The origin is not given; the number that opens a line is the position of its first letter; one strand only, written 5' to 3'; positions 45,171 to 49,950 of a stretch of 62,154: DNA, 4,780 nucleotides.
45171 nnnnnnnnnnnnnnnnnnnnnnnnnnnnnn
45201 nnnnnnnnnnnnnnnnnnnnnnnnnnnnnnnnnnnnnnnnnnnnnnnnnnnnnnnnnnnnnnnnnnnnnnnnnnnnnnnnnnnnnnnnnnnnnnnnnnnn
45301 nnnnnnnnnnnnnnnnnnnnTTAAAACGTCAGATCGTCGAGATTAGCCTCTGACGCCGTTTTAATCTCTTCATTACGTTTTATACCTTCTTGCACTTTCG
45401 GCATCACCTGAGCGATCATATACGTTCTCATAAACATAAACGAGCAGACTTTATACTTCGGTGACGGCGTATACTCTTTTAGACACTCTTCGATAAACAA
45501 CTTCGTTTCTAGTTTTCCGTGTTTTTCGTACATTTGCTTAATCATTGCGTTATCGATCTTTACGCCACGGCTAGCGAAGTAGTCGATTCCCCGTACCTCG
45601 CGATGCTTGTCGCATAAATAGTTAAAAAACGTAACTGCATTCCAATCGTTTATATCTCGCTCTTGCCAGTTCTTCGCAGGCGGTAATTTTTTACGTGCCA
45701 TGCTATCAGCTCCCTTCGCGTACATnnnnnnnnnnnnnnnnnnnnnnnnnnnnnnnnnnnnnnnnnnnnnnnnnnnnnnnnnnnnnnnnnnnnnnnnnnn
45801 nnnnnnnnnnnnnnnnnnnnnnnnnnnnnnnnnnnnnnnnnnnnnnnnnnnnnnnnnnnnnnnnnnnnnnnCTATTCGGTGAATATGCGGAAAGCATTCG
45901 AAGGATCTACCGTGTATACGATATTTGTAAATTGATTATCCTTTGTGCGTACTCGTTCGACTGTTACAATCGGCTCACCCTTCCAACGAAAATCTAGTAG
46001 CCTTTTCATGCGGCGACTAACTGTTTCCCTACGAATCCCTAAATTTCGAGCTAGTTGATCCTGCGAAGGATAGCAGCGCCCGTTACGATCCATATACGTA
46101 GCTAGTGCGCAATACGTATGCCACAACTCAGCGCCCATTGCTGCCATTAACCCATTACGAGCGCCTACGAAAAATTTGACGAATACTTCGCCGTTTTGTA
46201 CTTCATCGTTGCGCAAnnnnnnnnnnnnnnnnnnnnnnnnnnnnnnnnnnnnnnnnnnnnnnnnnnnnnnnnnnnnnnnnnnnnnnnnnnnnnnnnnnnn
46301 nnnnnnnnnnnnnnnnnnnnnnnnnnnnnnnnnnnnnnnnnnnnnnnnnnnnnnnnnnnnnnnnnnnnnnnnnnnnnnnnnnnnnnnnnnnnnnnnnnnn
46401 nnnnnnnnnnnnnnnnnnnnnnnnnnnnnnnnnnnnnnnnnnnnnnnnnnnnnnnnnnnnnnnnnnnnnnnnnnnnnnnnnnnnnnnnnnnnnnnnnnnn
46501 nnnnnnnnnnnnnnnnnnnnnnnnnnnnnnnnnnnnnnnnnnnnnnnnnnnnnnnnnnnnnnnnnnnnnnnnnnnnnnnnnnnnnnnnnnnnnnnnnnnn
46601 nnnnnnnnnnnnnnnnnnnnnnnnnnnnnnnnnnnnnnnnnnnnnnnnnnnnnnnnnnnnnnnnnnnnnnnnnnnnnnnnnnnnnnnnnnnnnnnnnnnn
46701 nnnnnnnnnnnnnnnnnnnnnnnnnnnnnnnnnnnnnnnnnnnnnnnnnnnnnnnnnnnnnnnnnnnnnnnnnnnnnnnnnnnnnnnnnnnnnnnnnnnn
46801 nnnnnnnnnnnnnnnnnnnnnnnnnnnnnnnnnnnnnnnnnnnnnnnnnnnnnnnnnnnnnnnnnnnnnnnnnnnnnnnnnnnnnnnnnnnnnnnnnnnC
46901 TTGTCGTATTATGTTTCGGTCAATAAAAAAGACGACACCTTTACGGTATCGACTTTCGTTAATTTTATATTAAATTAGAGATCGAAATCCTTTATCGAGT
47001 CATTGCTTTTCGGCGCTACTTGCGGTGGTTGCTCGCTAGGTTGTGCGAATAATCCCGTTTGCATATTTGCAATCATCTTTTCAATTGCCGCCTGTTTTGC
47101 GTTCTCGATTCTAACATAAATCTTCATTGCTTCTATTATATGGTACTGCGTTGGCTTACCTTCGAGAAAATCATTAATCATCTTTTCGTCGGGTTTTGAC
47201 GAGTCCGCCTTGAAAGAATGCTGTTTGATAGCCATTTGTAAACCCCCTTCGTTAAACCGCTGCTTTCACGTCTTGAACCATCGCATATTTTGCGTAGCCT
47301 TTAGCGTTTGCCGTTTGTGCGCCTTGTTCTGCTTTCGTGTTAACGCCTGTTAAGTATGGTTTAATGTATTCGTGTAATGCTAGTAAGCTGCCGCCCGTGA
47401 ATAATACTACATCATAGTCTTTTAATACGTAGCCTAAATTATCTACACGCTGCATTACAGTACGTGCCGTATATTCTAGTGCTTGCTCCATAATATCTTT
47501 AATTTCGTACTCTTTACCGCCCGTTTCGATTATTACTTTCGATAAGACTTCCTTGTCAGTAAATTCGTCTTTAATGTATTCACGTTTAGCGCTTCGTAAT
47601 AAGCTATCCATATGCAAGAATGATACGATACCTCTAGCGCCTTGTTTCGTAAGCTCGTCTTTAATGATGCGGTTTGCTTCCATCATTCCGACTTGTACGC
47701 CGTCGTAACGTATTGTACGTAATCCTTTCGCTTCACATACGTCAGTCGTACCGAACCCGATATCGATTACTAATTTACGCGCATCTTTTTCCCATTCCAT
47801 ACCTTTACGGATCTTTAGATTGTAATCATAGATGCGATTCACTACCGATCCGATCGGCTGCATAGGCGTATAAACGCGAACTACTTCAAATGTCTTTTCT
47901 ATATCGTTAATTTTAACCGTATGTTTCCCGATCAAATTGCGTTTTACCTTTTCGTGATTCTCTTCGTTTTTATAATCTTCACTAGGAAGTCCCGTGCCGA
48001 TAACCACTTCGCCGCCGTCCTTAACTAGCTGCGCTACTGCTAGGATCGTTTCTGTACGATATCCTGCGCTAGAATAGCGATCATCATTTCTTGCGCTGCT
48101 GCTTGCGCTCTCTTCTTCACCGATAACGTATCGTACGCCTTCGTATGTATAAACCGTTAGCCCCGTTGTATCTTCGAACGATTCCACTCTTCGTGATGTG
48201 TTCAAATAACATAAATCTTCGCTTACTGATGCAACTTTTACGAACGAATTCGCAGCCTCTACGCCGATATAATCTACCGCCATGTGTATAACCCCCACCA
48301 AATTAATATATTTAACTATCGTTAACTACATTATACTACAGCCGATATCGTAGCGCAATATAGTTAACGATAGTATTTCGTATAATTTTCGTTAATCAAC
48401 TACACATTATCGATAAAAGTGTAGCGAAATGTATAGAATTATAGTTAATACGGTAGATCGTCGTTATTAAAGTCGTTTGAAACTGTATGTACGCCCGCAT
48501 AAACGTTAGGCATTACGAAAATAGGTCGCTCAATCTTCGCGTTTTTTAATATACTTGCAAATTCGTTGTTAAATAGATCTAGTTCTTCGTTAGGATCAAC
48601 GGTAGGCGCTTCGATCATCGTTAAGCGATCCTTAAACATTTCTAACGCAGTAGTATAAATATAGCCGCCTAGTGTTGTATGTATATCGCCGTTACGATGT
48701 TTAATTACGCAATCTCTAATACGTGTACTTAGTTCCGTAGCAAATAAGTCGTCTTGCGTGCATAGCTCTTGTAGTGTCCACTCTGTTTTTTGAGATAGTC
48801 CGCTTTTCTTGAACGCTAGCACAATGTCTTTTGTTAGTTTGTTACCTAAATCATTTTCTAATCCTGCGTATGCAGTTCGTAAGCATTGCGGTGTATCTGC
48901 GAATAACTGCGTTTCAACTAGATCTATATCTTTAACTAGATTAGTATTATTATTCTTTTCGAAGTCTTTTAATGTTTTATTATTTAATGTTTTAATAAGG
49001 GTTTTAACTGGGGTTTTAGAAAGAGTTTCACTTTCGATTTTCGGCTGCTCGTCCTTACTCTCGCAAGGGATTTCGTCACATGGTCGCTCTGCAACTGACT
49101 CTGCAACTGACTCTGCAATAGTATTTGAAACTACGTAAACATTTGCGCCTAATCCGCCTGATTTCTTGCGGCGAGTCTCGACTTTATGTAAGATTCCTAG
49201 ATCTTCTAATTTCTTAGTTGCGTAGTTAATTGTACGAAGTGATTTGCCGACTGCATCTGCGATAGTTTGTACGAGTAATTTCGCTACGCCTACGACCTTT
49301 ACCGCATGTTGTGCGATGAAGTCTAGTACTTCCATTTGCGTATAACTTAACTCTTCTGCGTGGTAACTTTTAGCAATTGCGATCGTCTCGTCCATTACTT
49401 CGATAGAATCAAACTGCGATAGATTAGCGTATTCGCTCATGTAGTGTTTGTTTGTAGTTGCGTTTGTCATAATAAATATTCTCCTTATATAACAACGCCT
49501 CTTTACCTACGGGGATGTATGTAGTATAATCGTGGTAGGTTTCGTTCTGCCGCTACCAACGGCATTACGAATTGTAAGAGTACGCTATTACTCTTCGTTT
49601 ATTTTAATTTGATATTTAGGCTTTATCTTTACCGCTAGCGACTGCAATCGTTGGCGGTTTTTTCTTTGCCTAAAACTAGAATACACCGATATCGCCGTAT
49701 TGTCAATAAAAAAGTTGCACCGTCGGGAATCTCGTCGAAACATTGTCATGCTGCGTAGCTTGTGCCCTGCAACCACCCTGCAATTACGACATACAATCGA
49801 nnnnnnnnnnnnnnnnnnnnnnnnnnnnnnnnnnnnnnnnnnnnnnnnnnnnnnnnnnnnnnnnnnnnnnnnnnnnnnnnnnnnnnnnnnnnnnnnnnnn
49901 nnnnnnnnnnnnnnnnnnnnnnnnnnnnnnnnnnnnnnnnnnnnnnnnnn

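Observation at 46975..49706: Plasmid-style maintenance module: Rep-like wHTH protein, actin-like ParM ATPase, small ParR-like adaptor and a repeat-rich candidate centromere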

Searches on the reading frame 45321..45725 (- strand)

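Call 4: search_protein_families(library=pfam, proteins=[window:45321-45725:-], max_evalue=1)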
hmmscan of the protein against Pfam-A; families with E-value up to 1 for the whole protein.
window:45321-45725:- (134 aa): 1 family
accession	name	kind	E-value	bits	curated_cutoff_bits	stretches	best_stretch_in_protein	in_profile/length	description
PF09154.16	Alpha-amy_C_pro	-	0.16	12.5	21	1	17-39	8-31/57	Alpha-amylase C-terminal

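Call 5: search_protein_families(library=phrogs, proteins=[window:45321-45725:-], max_evalue=0.1)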
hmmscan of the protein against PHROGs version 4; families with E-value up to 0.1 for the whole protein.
window:45321-45725:- (134 aa): 2 families
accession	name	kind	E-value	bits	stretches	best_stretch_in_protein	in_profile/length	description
phrog_6154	-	unknown function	1.1e-50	172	1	11-133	2-124/127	-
phrog_38641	-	unknown function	0.085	14.2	0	41-85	66-112/114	-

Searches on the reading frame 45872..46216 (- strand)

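Call 4: search_protein_families(library=pfam, proteins=[window:45872-46216:-], max_evalue=1)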
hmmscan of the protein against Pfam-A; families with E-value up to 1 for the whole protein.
window:45872-46216:- (114 aa): 17 families
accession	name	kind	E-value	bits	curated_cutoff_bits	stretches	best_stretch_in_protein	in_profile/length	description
PF13730.12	HTH_36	-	3.6e-09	36.7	25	1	35-73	11-49/55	Helix-turn-helix domain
PF13545.12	HTH_Crp_2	-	6.8e-05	23.2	27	1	48-73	21-46/70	Crp-like helix-turn-helix domain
PF13613.12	HTH_Tnp_4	-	0.00052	20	27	1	47-76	17-46/53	Helix-turn-helix of DDE superfamily endonuclease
PF13412.12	HTH_24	-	0.0007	19.6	21.9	1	51-74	19-42/48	Winged helix-turn-helix DNA-binding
PF13404.12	HTH_AsnC-type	-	0.0023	18.1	27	1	53-73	21-41/42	AsnC-type helix-turn-helix domain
PF02954.25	HTH_8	-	0.0032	17.6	22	1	52-73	21-42/42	Bacterial regulatory protein, Fis family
PF04545.22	Sigma70_r4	-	0.0089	16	24.1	1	51-73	22-44/50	Sigma-70, region 4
PF18024.7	HTH_50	-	0.016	15.3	27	1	48-72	22-46/50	Helix-turn-helix domain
PF12802.13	MarR_2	-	0.017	15.7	27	1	43-75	15-46/61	MarR family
PF13556.12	HTH_30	-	0.059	13.6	27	1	51-73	14-36/59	PucR C-terminal helix-turn-helix domain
PF25213.1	HVO_A0261_N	-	0.065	13.6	35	1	51-78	26-53/86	HVO_A0261 N-terminal domain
PF01047.28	MarR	-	0.073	13.4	24.6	1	51-74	19-42/59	MarR family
PF00325.26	Crp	-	0.078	13.2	21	1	53-73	6-26/32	Bacterial regulatory proteins, crp family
PF01381.28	HTH_3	-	0.15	12.6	23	1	51-68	11-28/55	Helix-turn-helix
PF08279.18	HTH_11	-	0.18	12.2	25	1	51-75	17-41/55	HTH domain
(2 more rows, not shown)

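Call 5: search_protein_families(library=phrogs, proteins=[window:45872-46216:-], max_evalue=0.1)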
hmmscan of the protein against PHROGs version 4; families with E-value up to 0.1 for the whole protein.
window:45872-46216:- (114 aa): 21 families
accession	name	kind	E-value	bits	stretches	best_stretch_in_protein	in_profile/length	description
phrog_12720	-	DNA, RNA and nucleotide metabolism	4.1e-59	198.7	1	1-114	1-114/117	DNA binding protein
phrog_15053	-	unknown function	3.1e-07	30.9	1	12-105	28-118/343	-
phrog_270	-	DNA, RNA and nucleotide metabolism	3.4e-07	31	1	34-76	52-94/383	replication initiation protein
phrog_678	-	DNA, RNA and nucleotide metabolism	0.0002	22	1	36-78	80-114/346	replication initiation O-like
phrog_1032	-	DNA, RNA and nucleotide metabolism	0.0005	21.1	1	38-78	26-66/281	replication initiation protein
phrog_391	-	DNA, RNA and nucleotide metabolism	0.001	19.8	1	37-107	25-92/298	replication initiation O-like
phrog_1835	-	DNA, RNA and nucleotide metabolism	0.0029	18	1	45-100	63-115/301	HTH DNA binding protein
phrog_186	-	DNA, RNA and nucleotide metabolism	0.0038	18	1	31-76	46-89/308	DnaD-like helicase loader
phrog_4617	-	DNA, RNA and nucleotide metabolism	0.0048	17.6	1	37-111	25-94/223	replication initiation protein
phrog_8102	-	DNA, RNA and nucleotide metabolism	0.0049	17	1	43-102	52-105/337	replication initiation protein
phrog_428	-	DNA, RNA and nucleotide metabolism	0.0059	16.8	1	31-108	114-180/455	replication initiation protein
phrog_11896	-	DNA, RNA and nucleotide metabolism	0.0064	17.5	1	36-75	27-66/225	primosomal protein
phrog_4583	-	transcription regulation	0.013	16.6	1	51-79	25-53/81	transcriptional repressor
phrog_2328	-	transcription regulation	0.037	14.8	1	51-77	30-56/128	transcriptional repressor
phrog_8540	-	DNA, RNA and nucleotide metabolism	0.042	15.1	1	38-75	26-63/196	replication initiation O-like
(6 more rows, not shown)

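Call 80: search_protein_families(library=ncbifam, proteins=[window:45872-46216:-], max_evalue=0.01)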
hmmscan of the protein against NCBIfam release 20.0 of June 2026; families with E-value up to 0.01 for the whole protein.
window:45872-46216:- (114 aa): 1 family
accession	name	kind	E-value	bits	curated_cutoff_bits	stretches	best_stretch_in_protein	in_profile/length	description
TIGR02937.1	sigma70-ECF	superfamily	0.0056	16.3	42.9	1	51-74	135-158/165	sigma-70 family RNA polymerase sigma factor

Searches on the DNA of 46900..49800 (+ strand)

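Call 6: search_dna_similar(query=window:46900-49800:+, collection=phages, mode=near)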
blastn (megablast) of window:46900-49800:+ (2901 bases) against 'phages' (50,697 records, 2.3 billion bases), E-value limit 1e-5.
No match.
